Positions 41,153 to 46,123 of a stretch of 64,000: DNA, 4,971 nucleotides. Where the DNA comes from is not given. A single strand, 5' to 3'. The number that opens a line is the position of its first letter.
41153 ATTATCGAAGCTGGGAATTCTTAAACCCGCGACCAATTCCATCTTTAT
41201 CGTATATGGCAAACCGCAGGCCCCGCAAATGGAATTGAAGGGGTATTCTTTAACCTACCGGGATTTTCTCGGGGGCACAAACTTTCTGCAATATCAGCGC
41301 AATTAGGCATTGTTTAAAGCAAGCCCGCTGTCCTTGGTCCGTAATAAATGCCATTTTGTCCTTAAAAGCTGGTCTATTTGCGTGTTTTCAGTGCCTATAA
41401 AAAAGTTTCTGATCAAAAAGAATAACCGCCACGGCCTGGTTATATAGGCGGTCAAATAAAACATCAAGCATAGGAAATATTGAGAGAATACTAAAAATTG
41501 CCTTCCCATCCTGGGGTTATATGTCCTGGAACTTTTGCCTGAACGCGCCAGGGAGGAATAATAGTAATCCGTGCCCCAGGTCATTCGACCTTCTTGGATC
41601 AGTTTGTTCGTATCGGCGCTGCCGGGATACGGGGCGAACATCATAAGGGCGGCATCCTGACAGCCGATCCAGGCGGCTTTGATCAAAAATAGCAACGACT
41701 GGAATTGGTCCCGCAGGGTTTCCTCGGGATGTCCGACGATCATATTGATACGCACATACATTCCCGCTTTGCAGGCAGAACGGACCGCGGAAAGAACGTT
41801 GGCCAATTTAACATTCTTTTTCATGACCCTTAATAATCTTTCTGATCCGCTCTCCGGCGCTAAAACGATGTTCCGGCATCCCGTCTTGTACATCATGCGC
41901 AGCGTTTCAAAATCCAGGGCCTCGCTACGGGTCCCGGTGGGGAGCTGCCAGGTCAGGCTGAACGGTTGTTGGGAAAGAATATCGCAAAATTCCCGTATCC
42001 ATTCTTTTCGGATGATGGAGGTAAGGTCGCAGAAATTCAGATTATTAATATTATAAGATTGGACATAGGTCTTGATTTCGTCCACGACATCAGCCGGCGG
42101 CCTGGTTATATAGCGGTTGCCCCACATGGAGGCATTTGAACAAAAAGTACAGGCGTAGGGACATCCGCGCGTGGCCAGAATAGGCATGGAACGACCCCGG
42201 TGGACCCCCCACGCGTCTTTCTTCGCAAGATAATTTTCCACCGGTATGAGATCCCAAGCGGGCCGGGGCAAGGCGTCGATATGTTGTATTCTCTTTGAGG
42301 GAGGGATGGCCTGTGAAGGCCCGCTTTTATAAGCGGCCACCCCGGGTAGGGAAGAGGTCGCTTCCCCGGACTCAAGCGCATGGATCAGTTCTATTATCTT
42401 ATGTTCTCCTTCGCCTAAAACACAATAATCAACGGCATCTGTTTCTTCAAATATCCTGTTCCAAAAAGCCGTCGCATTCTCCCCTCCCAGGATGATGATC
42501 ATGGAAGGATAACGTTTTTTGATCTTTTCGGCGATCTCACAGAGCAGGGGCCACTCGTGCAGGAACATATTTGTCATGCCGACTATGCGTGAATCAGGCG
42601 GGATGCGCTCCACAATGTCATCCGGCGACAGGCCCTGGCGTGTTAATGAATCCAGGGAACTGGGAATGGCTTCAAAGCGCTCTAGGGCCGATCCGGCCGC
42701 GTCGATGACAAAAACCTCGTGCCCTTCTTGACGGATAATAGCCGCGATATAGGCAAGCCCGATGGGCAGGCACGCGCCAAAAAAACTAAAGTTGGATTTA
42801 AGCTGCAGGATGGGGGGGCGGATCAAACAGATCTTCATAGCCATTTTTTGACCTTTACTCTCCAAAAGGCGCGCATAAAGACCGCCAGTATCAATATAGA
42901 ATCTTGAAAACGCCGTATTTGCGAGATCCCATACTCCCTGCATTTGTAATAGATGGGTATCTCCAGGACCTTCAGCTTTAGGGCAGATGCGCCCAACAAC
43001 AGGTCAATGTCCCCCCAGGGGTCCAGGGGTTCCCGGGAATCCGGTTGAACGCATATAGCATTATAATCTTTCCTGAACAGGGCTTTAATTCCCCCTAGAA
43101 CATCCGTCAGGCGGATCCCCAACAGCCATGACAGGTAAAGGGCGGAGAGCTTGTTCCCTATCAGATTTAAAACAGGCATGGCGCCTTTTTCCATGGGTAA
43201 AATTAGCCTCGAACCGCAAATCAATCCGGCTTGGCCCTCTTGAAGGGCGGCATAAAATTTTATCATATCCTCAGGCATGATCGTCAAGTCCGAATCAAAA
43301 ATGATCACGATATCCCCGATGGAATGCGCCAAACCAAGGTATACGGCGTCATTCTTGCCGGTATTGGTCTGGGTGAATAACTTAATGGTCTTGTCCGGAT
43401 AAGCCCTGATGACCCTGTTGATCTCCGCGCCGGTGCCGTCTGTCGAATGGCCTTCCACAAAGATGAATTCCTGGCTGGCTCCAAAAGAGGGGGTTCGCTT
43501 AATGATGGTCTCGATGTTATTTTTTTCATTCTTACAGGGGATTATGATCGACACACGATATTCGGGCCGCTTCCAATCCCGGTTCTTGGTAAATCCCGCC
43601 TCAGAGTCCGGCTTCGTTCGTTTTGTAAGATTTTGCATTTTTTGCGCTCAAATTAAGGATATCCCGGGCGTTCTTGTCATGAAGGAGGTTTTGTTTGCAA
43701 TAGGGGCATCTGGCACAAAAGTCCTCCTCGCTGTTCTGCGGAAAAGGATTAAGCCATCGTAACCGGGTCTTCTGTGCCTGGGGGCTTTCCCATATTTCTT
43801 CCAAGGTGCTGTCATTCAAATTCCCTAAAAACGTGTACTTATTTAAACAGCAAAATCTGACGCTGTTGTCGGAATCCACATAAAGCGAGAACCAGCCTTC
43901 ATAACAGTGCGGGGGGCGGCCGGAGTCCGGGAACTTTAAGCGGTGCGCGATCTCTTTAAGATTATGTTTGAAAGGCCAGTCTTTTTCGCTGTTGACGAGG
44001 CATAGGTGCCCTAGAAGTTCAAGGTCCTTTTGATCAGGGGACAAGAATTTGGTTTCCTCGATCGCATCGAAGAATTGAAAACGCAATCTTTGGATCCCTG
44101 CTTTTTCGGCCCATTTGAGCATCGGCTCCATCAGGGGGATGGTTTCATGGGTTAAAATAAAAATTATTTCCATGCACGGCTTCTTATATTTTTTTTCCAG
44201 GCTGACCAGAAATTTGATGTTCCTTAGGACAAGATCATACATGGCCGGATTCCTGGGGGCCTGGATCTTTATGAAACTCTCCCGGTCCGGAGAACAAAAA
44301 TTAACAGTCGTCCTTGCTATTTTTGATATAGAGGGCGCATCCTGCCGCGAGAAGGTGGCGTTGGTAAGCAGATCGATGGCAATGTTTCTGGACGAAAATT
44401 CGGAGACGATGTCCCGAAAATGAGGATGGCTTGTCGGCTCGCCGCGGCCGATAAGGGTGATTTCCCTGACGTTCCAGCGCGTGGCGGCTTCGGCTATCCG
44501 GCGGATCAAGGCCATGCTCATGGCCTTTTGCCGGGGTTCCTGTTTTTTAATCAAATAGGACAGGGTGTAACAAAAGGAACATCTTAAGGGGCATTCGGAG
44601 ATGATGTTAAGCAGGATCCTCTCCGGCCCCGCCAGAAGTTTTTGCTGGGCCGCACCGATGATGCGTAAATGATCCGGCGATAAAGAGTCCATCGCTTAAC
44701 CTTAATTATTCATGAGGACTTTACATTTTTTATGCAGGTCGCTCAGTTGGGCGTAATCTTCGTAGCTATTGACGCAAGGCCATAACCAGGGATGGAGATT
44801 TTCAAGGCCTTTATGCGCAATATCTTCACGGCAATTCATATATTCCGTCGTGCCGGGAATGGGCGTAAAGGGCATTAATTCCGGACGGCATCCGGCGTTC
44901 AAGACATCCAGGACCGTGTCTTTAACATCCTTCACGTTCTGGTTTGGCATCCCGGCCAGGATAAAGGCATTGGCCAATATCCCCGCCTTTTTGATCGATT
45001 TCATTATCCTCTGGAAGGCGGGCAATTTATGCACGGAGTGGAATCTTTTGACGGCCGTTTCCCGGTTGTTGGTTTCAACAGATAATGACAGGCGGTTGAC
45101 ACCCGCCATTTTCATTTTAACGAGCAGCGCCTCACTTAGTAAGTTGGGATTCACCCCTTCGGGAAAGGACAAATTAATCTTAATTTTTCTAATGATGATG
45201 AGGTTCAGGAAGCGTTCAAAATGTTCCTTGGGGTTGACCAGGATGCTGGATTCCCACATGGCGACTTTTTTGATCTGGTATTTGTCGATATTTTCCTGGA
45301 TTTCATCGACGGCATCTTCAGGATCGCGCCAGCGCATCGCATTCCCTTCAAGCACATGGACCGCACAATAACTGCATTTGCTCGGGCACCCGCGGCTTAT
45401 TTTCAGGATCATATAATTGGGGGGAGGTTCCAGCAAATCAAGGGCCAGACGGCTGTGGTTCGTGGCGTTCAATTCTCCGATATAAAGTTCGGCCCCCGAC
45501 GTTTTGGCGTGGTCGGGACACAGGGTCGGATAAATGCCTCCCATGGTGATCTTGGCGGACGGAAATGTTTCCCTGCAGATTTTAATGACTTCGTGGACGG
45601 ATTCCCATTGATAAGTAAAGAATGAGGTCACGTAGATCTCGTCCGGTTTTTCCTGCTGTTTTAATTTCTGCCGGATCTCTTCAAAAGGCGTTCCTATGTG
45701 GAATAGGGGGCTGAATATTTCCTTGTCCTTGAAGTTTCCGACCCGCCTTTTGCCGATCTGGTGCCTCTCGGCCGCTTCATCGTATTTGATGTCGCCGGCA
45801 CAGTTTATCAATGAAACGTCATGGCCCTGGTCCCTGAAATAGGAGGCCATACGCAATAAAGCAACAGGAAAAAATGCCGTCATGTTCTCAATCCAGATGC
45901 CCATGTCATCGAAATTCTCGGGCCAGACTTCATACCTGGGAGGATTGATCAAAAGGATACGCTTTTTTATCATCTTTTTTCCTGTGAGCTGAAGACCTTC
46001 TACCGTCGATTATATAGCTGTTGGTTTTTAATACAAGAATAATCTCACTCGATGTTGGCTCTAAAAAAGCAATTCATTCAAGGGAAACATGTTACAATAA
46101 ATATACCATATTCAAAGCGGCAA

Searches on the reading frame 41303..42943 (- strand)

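Call 4: search_protein_families(library=pfam, proteins=[window:41303-42943:-], max_evalue=0.01)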
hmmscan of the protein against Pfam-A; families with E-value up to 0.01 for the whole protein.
window:41303-42943:- (546 aa): 3 families
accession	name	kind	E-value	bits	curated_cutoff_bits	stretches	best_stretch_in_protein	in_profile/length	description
PF04055.27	Radical_SAM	-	4.2e-18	66.5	29.5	1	257-412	3-158/166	Radical SAM superfamily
PF02310.24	B12-binding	-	7.2e-13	48.9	32.1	1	57-185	11-119/121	B12 binding domain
PF13353.11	Fer4_12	-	0.00054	20.7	22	0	258-341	12-95/137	4Fe-4S single cluster domain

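Call 6: search_protein_families(library=ncbifam, proteins=[window:41303-42943:-], max_evalue=0.01)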
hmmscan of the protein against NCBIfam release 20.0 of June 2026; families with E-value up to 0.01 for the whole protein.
window:41303-42943:- (546 aa): 30 families (the best 25 are shown)
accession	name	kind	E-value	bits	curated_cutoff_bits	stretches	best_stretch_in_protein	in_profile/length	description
NF038361.1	rSAM_Sden_1168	equivalog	8.1e-45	153.4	575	1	58-463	83-488/560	Sden_1168 family B12-binding radical SAM P-methyltransferase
NF050148.1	rSAM_ApyD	equivalog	1.3e-41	142.7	750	1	36-446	1-391/645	RiPP biosynthesis radical SAM protein ApyD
TIGR02026.1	BchE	equivalog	1.5e-40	139.6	481.35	1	57-421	19-363/497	magnesium-protoporphyrin IX monomethyl ester anaerobic oxidative cyclase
TIGR03975.1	rSAM_ocin_1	subfamily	2.4e-31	108.9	281.85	1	117-418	128-424/606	RiPP maturation radical SAM C-methyltransferase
TIGR03471.1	HpnJ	equivalog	1e-30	107.1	577.6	1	132-455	82-394/472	hopanoid biosynthesis associated radical SAM protein HpnJ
TIGR04013.1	B12_SAM_MJ_1487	hypoth_equivalog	3.6e-30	105.1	251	1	138-444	60-353/382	TIGR04013 family B12-binding domain/radical SAM domain-containing protein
TIGR04367.1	HpnR_B12_rSAM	equivalog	2.8e-28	98.7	650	1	55-441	17-366/490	hopanoid C-3 methylase HpnR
TIGR04385.1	B12_rSAM_cofa1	equivalog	1.7e-27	96.7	450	1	139-413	91-354/438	B12 lower ligand biosynthesis radical SAM protein BzaD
TIGR04072.2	rSAM_ladder_B12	equivalog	2e-27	95.9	360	1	59-417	17-346/443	lipid biosynthesis B12-binding/radical SAM protein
TIGR04479.1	bcpD_PhpK_rSAM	subfamily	2.6e-25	88.8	600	1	117-419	110-405/504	PhpK family radical SAM P-methyltransferase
TIGR04014.1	B12_SAM_MJ_0865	equivalog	5.3e-21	74.9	360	1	136-423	59-335/434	methyl-coenzyme M reductase glutamine C-methyltransferase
TIGR04295.1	B12_rSAM_oligo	hypoth_equivalog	1.3e-17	63.6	400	1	58-447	23-383/422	TIGR04295 family B12-binding domain-containing radical SAM protein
NF040542.1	rSAM_RCCLKC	equivalog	6.2e-17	61.8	450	1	136-412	67-339/423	arsinothricin biosynthesis radical SAM protein ArsL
NF033712.0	B12_rSAM_KedN5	subfamily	2e-16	59.3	700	1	135-410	79-357/624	KedN5 family methylcobalamin-dependent radical SAM C-methyltransferase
NF040546.1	rSAM_CUAEP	equivalog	6e-15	54.9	500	1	135-422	65-339/468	CUAEP/CCAEP-tail radical SAM (seleno)protein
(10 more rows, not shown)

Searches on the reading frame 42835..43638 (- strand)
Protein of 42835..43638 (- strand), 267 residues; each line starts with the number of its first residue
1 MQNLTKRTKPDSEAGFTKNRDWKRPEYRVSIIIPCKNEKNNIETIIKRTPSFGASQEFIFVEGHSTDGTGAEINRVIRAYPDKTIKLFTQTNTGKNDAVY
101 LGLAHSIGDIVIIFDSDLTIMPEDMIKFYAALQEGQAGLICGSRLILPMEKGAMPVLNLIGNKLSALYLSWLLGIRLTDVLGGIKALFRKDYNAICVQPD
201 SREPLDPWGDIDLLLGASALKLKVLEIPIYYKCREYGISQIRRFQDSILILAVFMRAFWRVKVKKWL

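Call 4: search_protein_families(library=pfam, proteins=[window:42835-43638:-], max_evalue=0.01)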
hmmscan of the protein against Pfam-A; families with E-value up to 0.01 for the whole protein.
window:42835-43638:- (267 aa): 4 families
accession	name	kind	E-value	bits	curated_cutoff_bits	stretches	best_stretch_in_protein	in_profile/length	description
PF00535.33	Glycos_transf_2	-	7.4e-19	68.7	23.3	1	30-158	1-129/168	Glycosyl transferase family 2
PF10111.15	Glyco_tranf_2_2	-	2.4e-07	30.9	27.3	1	30-127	1-101/276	Glycosyltransferase like family 2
PF13641.12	Glyco_tranf_2_3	-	8.5e-06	26.4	27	1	28-141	2-120/230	Glycosyltransferase like family 2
PF13506.12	Glyco_transf_21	-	0.00076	19.4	21.7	1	99-176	22-100/174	Glycosyl transferase family 21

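Call 25: search_solved_structures(query=window:42835-43638:-, max_evalue=0.001)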
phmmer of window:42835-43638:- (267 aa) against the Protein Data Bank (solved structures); distinct sequences matched with E-value up to 0.001: 12.
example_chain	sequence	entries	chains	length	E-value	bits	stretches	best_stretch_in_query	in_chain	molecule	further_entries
9hwj_A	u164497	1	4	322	2.1e-11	47.2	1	25-136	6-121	Undecaprenyl-phosphate 4-deoxy-4-formamido-L-arabinose transferase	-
9bhc_C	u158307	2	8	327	3.1e-11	46.7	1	25-162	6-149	Undecaprenyl-phosphate 4-deoxy-4-formamido-L-arabinose transferase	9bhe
8vxh_A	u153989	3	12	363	3.7e-11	46.4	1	25-162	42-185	Undecaprenyl-phosphate 4-deoxy-4-formamido-L-arabinose transferase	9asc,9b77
5mlz_A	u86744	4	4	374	9.8e-11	45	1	27-186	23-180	Dolichol monophosphate mannose synthase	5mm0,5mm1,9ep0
6yv7_B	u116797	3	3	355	4.5e-07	33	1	28-121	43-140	Glycosyl transferase, family 2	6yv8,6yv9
6yv7_A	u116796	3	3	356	4.5e-07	33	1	28-121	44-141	Glycosyl transferase, family 2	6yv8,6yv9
4y6n_A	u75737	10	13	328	5.8e-05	26.1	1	28-122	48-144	Glucosyl-3-phosphoglycerate synthase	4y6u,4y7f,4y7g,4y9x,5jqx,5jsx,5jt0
3e25_A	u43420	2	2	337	6.2e-05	26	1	28-122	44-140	Putative uncharacterized protein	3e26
4ddz_A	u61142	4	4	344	6.5e-05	26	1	28-122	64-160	GLUCOSYL-3-PHOSPHOGLYCERATE SYNTHASE (GpgS) | Glucosyl-3-phosphoglycerate synthase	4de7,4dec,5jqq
3ckj_A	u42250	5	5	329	0.0005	23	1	28-125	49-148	Putative uncharacterized protein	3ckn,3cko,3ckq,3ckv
7pdo_A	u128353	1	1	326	0.00076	22.5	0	28-125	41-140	Glucosyl-3-phosphoglycerate synthase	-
7p5l_A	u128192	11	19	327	0.00077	22.4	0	28-125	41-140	Glucosyl-3-phosphoglycerate synthase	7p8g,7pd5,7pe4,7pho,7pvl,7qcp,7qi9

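Call 60: search_protein_families(library=ncbifam, proteins=[window:42835-43638:-], max_evalue=0.001)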
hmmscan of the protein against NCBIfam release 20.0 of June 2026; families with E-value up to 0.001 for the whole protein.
window:42835-43638:- (267 aa): 14 families
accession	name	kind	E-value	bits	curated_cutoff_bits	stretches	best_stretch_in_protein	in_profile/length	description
TIGR04182.1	glyco_TIGR04182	equivalog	3.2e-24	85.9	325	1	29-254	2-214/293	S-layer glycoprotein N-glycosyltransferase AglJ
TIGR03937.1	PgaC_IcaA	equivalog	3.9e-11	42.5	422.3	1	27-128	45-145/407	poly-beta-1,6-N-acetyl-D-glucosamine synthase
NF007986.1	PRK10714.1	equivalog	5.9e-11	41.9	529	1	28-135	7-118/316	undecaprenyl-phosphate 4-deoxy-4-formamido-L-arabinose transferase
NF041391.1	DPhHxTase_Halo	equivalog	1.2e-10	40.8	375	1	36-195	4-153/213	dolichyl-phosphate hexose transferase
NF010496.0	PRK13915.1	equivalog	5e-10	38.9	262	1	25-126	29-135/307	glucosyl-3-phosphoglycerate synthase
NF047588.1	GlcsyltransPgfSStrep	equivalog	5.3e-10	39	500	1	28-196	2-168/308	glycosyltransferase PgfS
TIGR04283.1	glyco_like_mftF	equivalog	2.1e-08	34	182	1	29-127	1-91/221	TIGR04283 family arsenosugar biosynthesis glycosyltransferase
NF041875.1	EPS_EpsD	equivalog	4.4e-07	29.6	370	1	29-157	1-128/325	exopolysaccharide biosynthesis glycosyltransferase EpsD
NF007482.0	PRK10073.1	equivalog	1.9e-06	27.1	423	1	27-123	6-101/334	glycosyltransferase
NF047683.1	TeichurnBiosyTuaG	equivalog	8.5e-06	25.6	400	1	28-133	7-112/252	teichuronic acid biosynthesis protein TuaG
TIGR03111.1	glyc2_xrt_Gpos1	hypoth_equivalog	0.00015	20.7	363.95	1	28-128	50-151/439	TIGR03111 family XrtG-associated glycosyltransferase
TIGR04242.1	nodulat_NodC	equivalog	0.00037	19.6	550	1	23-142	44-166/395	chitooligosaccharide synthase NodC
NF058614.1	PPMAGASynPpgS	equivalog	0.00076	19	370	0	29-188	2-158/226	polyprenyl-phospho-N-acetylgalactosaminyl synthase PpgS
TIGR03965.1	mycofact_glyco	equivalog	0.00087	18.3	280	0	23-142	69-189/467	mycofactocin biosynthesis glycosyltransferase MftF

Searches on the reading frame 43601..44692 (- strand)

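Call 4: search_protein_families(library=pfam, proteins=[window:43601-44692:-], max_evalue=0.01)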
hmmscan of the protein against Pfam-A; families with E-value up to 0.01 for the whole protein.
window:43601-44692:- (363 aa): 3 families
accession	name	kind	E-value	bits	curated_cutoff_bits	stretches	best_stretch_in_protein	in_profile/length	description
PF04055.27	Radical_SAM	-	2.2e-13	51.1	29.5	1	29-192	2-163/166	Radical SAM superfamily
PF13186.11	SPASM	-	2.4e-11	44.2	21.5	1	263-330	1-67/67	Iron-sulfur cluster-binding domain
PF13353.11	Fer4_12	-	0.0022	18.7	22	1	30-105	11-83/137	4Fe-4S single cluster domain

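Call 6: search_protein_families(library=ncbifam, proteins=[window:43601-44692:-], max_evalue=0.01)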
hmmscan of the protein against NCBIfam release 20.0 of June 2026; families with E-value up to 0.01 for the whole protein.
window:43601-44692:- (363 aa): 32 families (the best 25 are shown)
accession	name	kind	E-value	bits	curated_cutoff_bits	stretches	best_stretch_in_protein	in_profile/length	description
TIGR04317.1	W_rSAM_matur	equivalog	1.9e-22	79.9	380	1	24-205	4-181/349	tungsten cofactor oxidoreductase radical SAM maturase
NF033640.1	N_Twi_rSAM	subfamily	3.3e-13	49.5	170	2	263-331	5-71/398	twitch domain-containing radical SAM protein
TIGR04250.1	SCM_rSAM_ScmE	equivalog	2.4e-10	39.9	400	2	23-127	2-102/358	SynChlorMet cassette radical SAM/SPASM protein ScmE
TIGR04321.1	spiroSPASM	subfamily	3.1e-10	39.3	250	2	16-108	223-313/510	spiro-SPASM protein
TIGR02668.1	moaA_archaeal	equivalog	9.8e-10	37.9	325.25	1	28-163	14-144/303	GTP 3',8-cyclase MoaA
TIGR02666.1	moaA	equivalog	1.4e-09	37.3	284.05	1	29-145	15-135/336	GTP 3',8-cyclase MoaA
NF045574.1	sacti_mat_StsB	exception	4.5e-09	35.6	625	1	28-329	100-385/466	StsB family radical SAM/SPASM domain sactipeptide maturase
NF001199.0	PRK00164.2-1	equivalog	1.7e-08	34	231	1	28-161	16-144/308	GTP 3',8-cyclase MoaA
NF038283.1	viperin_w_prok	equivalog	2e-07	30.5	180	1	30-118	8-98/281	viperin family antiviral radical SAM protein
TIGR04251.1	SCM_rSAM_ScmF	equivalog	3.2e-07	30.1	400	1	27-208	7-182/353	SynChlorMet cassette radical SAM/SPASM protein ScmF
TIGR04167.1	rSAM_SeCys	equivalog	1.1e-06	28.1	300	1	26-117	10-95/303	arsenosugar biosynthesis radical SAM (seleno)protein ArsS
NF049973.1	radical_Rv1681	equivalog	1.2e-06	27.7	380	1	25-115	73-157/326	Rv1681 family radical SAM protein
TIGR04311.1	rSAM_Geo_metal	subfamily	2.5e-06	26.8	400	1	23-201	2-180/423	radical SAM/SPASM family putative metalloenzyme maturase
TIGR04082.1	rSAM_for_selen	equivalog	2.5e-06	26.5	350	1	30-128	205-298/516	thio(seleno)oxazole modification radical SAM maturase SbtM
TIGR03972.1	rSAM_TYW1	equivalog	4.5e-06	26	317.95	1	77-167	121-211/297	4-demethylwyosine synthase TYW1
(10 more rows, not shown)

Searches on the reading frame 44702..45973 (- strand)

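Call 4: search_protein_families(library=pfam, proteins=[window:44702-45973:-], max_evalue=0.01)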
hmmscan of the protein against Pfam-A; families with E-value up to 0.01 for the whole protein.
window:44702-45973:- (423 aa): 2 families
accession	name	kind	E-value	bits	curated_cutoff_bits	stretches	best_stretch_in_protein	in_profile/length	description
PF04055.27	Radical_SAM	-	1.8e-20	74.2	29.5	1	191-355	2-164/166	Radical SAM superfamily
PF02310.24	B12-binding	-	6.9e-08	32.8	32.1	1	43-166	21-111/121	B12 binding domain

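Call 6: search_protein_families(library=ncbifam, proteins=[window:44702-45973:-], max_evalue=0.01)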
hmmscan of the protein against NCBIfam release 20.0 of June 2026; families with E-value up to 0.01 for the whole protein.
window:44702-45973:- (423 aa): 37 families (the best 25 are shown)
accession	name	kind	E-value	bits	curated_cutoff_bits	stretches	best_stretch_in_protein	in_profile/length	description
TIGR02026.1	BchE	equivalog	2.6e-23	82.6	481.35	2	188-359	195-364/497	magnesium-protoporphyrin IX monomethyl ester anaerobic oxidative cyclase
TIGR04072.2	rSAM_ladder_B12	equivalog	1e-18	67.2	360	1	190-355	183-344/443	lipid biosynthesis B12-binding/radical SAM protein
TIGR04013.1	B12_SAM_MJ_1487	hypoth_equivalog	3.4e-17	62.4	251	1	187-382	151-357/382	TIGR04013 family B12-binding domain/radical SAM domain-containing protein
NF038361.1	rSAM_Sden_1168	equivalog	5.6e-16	58.2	575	1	188-353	283-444/560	Sden_1168 family B12-binding radical SAM P-methyltransferase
TIGR04479.1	bcpD_PhpK_rSAM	subfamily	1e-14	53.8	600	2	188-359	242-407/504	PhpK family radical SAM P-methyltransferase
TIGR04385.1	B12_rSAM_cofa1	equivalog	2.6e-12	46.7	450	1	191-301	199-306/438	B12 lower ligand biosynthesis radical SAM protein BzaD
NF050148.1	rSAM_ApyD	equivalog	2.6e-10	39.3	750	1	187-390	199-402/645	RiPP biosynthesis radical SAM protein ApyD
TIGR03471.1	HpnJ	equivalog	6.7e-10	38.4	577.6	1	187-355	197-360/472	hopanoid biosynthesis associated radical SAM protein HpnJ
TIGR03910.1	pyrrolys_PylB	equivalog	1.4e-09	37.3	348.2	1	188-357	58-225/347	methylornithine synthase PylB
TIGR00539.1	hemN_rel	equivalog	2.5e-08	33.4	205.4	1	196-354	10-173/361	radical SAM family heme chaperone HemW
NF006064.0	PRK08207.2-2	equivalog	4.3e-07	29.3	504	1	196-354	154-322/465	coproporphyrinogen III oxidase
TIGR03975.1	rSAM_ocin_1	subfamily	9.7e-07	27.7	281.85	1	185-345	259-415/606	RiPP maturation radical SAM C-methyltransferase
TIGR00089.1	TIGR00089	subfamily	1e-06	27.8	251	1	169-231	123-183/429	MiaB/RimO family radical SAM methylthiotransferase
TIGR04190.1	B12_SAM_Ta0216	equivalog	8.2e-06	24.7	500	1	192-354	224-388/554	TIGR04190 family B12-binding domain/radical SAM domain protein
TIGR03904.1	SAM_YgiQ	equivalog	9.4e-06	24.4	462.35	1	191-229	298-336/558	YgiQ family radical SAM protein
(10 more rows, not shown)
